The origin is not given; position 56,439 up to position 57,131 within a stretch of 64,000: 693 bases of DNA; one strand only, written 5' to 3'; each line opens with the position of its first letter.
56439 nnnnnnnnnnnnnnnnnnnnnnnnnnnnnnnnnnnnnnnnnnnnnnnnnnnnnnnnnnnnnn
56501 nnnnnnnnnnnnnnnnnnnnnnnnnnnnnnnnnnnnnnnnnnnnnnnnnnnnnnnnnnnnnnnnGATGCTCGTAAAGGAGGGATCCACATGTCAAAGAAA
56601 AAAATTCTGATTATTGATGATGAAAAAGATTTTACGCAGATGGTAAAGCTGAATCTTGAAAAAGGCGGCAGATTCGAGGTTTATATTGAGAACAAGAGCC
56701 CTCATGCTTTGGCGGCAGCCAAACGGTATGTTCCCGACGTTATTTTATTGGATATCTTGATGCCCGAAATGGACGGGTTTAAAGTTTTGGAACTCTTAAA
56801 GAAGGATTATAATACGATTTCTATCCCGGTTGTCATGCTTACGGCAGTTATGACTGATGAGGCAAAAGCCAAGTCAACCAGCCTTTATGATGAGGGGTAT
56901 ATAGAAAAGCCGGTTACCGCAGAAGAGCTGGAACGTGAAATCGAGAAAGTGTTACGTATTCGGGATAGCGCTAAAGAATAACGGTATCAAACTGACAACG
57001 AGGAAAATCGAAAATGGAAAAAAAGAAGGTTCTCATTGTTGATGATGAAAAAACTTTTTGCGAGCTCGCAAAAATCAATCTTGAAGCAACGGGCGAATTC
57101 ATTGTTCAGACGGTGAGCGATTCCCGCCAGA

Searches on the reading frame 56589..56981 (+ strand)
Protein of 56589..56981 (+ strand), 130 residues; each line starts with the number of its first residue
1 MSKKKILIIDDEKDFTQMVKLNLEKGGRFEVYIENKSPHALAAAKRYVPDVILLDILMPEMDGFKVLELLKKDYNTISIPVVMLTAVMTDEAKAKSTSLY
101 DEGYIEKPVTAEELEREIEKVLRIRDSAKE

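Call 7: search_protein_families(library=pfam, proteins=[window:56589-56981:+])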
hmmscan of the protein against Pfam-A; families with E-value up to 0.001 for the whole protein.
window:56589-56981:+ (130 aa): 1 family
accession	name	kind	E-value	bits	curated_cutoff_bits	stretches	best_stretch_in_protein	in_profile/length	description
PF00072.30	Response_reg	-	7.2e-20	71.7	30.2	1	6-118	1-110/111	Response regulator receiver domain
